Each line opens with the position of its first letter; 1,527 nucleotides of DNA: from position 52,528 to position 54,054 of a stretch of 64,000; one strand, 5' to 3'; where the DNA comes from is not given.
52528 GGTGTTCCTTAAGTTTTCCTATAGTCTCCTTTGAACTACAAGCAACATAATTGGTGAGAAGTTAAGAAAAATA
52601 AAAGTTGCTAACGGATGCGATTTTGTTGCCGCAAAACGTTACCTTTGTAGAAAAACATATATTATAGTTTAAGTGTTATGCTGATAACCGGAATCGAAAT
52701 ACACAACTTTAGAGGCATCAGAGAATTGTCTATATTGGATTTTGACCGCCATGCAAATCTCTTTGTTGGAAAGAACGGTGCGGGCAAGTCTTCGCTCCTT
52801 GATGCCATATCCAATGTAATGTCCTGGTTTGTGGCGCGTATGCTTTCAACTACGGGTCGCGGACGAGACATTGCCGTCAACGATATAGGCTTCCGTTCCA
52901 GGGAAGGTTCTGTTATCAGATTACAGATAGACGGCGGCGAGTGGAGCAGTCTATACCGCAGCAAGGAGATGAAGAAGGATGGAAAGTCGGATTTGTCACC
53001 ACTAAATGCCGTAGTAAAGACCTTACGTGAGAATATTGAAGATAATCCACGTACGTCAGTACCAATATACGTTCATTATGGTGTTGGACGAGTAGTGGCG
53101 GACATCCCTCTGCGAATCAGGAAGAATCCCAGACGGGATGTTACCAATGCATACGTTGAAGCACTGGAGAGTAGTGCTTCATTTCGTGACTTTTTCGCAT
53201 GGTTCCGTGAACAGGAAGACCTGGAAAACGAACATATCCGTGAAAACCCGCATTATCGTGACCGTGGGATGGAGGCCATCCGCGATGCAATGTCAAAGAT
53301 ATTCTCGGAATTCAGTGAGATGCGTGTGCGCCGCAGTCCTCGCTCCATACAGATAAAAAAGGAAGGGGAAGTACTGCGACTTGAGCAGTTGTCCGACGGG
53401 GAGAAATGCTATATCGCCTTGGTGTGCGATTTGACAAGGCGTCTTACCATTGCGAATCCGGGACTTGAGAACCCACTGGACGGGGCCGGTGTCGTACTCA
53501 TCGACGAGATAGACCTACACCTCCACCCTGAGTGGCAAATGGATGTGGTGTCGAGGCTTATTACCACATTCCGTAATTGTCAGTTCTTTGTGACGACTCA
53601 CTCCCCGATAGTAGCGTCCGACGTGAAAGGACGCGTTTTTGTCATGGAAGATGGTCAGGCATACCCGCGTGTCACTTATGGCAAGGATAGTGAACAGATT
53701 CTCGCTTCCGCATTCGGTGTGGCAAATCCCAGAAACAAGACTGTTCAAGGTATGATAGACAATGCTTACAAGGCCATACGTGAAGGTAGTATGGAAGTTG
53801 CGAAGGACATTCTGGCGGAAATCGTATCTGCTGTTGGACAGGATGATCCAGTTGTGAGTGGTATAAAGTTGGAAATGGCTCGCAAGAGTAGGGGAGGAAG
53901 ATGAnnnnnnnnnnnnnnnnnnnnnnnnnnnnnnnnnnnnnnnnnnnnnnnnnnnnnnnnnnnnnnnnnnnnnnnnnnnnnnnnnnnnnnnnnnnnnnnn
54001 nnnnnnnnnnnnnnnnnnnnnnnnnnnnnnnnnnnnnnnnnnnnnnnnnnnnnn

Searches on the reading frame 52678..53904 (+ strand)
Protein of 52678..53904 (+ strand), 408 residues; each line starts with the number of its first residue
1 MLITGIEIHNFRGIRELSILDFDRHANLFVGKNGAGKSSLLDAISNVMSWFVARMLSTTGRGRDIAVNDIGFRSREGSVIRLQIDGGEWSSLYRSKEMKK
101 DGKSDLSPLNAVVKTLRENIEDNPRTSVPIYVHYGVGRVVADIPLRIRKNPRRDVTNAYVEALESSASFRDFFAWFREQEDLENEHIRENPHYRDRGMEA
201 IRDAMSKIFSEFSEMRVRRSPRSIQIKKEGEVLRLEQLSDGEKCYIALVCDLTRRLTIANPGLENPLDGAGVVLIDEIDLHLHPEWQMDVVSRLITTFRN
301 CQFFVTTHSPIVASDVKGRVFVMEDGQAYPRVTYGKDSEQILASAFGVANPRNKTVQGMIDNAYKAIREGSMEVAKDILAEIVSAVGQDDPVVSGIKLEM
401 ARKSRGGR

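Call 3: search_protein_families(library=pfam, proteins=[window:52678-53904:+], max_evalue=0.1)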
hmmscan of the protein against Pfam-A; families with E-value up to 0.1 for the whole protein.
window:52678-53904:+ (408 aa): 13 families
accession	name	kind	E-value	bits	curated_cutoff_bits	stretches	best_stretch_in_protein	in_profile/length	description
PF13304.12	AAA_21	-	6.7e-22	79.4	27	1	27-312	2-302/304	AAA domain, putative AbiEii toxin, Type IV TA system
PF13175.12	AAA_15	-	2.8e-21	77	32.1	2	1-45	1-44/374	AAA ATPase domain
PF02463.25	SMC_N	-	1.1e-15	58.2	40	1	3-316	2-205/220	RecF/RecN/SMC N terminal domain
PF13476.12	AAA_23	-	6.1e-15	56.8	27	1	6-183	2-183/201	AAA domain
PF11398.14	DUF2813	-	7.9e-08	32.5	21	1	1-49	1-47/372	Protein of unknown function (DUF2813)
PF13555.12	AAA_29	-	1.1e-07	31.9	27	1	6-48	4-46/61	P-loop containing region of AAA domain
PF00005.33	ABC_tran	-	2.2e-05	25.5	25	1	29-49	16-36/137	ABC transporter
PF03193.22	RsgA_GTPase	-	0.00069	19.9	30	1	22-69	104-151/174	RsgA GTPase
PF13166.12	AAA_13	-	0.0048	16.1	36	0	18-47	11-39/713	AAA domain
PF13514.12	AAA_27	-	0.034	14.2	22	1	20-48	19-50/206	AAA domain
PF13474.12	SnoaL_3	-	0.037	14.8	22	0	156-236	5-78/121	SnoaL-like domain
PF01926.29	MMR_HSR1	-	0.042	14.4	21.9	0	29-61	4-35/113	50S ribosome-binding GTPase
PF00004.35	AAA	-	0.044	14.7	21.2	0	28-50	2-24/131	ATPase family associated with various cellular activities (AAA)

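Call 4: search_protein_families(library=padloc, proteins=[window:52678-53904:+], max_evalue=0.1)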
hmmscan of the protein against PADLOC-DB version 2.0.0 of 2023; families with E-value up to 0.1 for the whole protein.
window:52678-53904:+ (408 aa): 185 families (the best 25 are shown)
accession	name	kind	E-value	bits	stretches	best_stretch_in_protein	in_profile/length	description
PDLC00271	PtuA1|PtuA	-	4.8e-126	419.7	1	1-404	1-415/421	AAA ATPase domain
PDLC02913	ATPase_I-A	-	2.7e-95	318.4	2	190-403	284-503/508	-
PDLC00299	PtuA1|PtuA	-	3.2e-89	298.3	2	180-398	286-517/535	AAA ATPase domain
PDLC00284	PtuA1|PtuA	-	6.8e-87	290.5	2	185-402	306-536/545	AAA ATPase domain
PDLC00278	PtuA1|PtuA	-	1.4e-79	266.5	1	1-402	1-427/436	AAA ATPase domain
PDLC00286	PtuA1|PtuA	-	1.5e-76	255.4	1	122-390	3-269/289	AAA ATPase domain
PDLC00311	PtuA1|PtuA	-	2.1e-69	232.7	1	3-404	3-451/455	AAA ATPase domain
PDLC00298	PtuA1|PtuA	-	1.7e-65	219.8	1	1-401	1-415/423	AAA ATPase domain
PDLC00267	PtuA1|PtuA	-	6.9e-64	214.6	1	1-378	1-407/438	AAA ATPase domain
PDLC00310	PtuA1|PtuA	-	1.4e-63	213.6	1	1-399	1-430/443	AAA ATPase domain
PDLC00275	PtuA1|PtuA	-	7.8e-58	194.5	1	94-404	22-344/348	AAA ATPase domain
PDLC00277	PtuA1|PtuA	-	9e-58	194.5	1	3-387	3-403/423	AAA ATPase domain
PDLC00304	PtuA1|PtuA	-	1.7e-42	144.2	1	25-387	40-415/444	AAA ATPase domain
PDLC00301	PtuA1|PtuA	-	1.2e-37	127.9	2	215-395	227-416/429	AAA ATPase domain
PDLC00295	PtuA1|PtuA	-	4e-36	123.1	2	156-319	180-340/451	AAA ATPase domain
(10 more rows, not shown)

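Call 56: find_related_loci(query=window:52678-53901:+, collection=metagenome_contigs, flank=6000)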
Query window:52678-53901:+ (408 aa) in metagenome_contigs; peptide patterns used: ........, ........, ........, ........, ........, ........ (x = any residue, [..] = any of these).
187 stretches matched a pattern; 8 encode a relative of the query (tblastn E <= 1e-3); 8 distinct loci.
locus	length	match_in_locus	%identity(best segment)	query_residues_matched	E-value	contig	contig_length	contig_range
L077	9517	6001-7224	92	1-408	0e+0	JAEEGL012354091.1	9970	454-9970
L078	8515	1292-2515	89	1-408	0e+0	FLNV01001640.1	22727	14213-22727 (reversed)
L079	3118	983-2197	81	1-405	0e+0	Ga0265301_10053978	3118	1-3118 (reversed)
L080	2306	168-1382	80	1-405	0e+0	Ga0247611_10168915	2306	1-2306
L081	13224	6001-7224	73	1-408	0e+0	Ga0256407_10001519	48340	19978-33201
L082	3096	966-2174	68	1-403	0e+0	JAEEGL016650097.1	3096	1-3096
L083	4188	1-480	100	249-408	2e-105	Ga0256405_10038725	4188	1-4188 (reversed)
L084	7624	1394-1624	34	2-87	9e-6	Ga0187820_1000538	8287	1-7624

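Call 60: search_protein_families(library=pfam, proteins=[L078:3245-4024:+, L078:4377-5426:+, L078:5419-6999:+, L081:7947-10199:+, L081:10423-11163:+, L081:4718-5869:+], max_evalue=0.01)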
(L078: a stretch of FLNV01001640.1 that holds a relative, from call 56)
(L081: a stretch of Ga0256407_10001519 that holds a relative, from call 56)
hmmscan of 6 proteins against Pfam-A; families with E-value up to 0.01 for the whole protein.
L078:3245-4024:+ (260 aa): 3 families
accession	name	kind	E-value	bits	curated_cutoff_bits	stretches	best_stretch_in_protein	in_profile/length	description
PF13692.12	Glyco_trans_1_4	-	4.8e-05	24.1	27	1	190-254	2-67/142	Glycosyl transferases group 1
PF13439.12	Glyco_transf_4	-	0.00022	21.8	28.5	0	19-44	2-27/170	Glycosyltransferase Family 4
PF00534.26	Glycos_transf_1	-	0.0004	20.4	26.4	1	183-254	9-81/172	Glycosyl transferases group 1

L078:4377-5426:+ (350 aa): 3 families
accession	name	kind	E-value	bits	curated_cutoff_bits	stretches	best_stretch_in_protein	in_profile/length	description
PF08541.16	ACP_syn_III_C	-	2.7e-22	79.2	26.6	1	251-338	1-89/90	3-Oxoacyl-[acyl-carrier-protein (ACP)] synthase III C terminal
PF08545.16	ACP_syn_III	-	5e-17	62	24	1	114-188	1-78/80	3-Oxoacyl-[acyl-carrier-protein (ACP)] synthase III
PF00108.29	Thiolase_N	-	2.8e-05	24.1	26.4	1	50-155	15-120/260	Thiolase, N-terminal domain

L078:5419-6999:+ (527 aa): 1 family
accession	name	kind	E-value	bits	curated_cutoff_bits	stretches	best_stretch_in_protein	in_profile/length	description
PF03031.24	NIF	-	1.7e-06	28.3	21.8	1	174-296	1-126/160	NLI interacting factor-like phosphatase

L081:7947-10199:+ (751 aa): 10 families
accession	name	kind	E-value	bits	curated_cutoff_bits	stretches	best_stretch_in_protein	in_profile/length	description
PF20720.3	nSTAND3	-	8.3e-50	168.9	27.2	1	172-329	1-154/155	Novel STAND NTPase 3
PF04471.18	Mrr_cat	-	3.8e-05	24.2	21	1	10-62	5-59/115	Restriction endonuclease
PF00004.35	AAA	-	7.7e-05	23.6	21.2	1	191-285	1-110/131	ATPase family associated with various cellular activities (AAA)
PF01695.23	IstB_IS21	-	0.00029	20.9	24.1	1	173-230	75-134/238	IstB-like ATP binding protein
PF13156.12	Mrr_cat_2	-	0.00042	20.7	22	1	35-96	26-90/127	Restriction endonuclease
PF13173.12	AAA_14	-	0.00087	19.7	27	1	188-277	2-77/129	AAA domain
PF00910.28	RNA_helicase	-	0.0016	19.4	21.5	1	191-256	1-65/105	RNA helicase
PF25201.1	nSTAND6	-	0.0031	18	27.7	1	171-223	1-52/148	Novel STAND NTPase 6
PF24883.2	NPHP3_N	-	0.0033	18.1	24.8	0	175-216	9-50/164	Nephrocystin 3, N-terminal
PF06745.19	ATPase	-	0.0059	16.4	26.6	0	186-226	17-57/231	KaiC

L081:10423-11163:+ (247 aa): 1 family
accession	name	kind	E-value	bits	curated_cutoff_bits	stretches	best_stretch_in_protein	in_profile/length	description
PF02397.22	Bac_transf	-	2.2e-50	171.1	27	1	6-235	1-174/179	Bacterial sugar transferase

L081:4718-5869:+ (384 aa): 1 family
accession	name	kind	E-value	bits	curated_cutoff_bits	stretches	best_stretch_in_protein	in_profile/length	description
PF14907.12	NTP_transf_5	-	1.2e-25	91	31.2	1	28-291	2-247/249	Uncharacterised nucleotidyltransferase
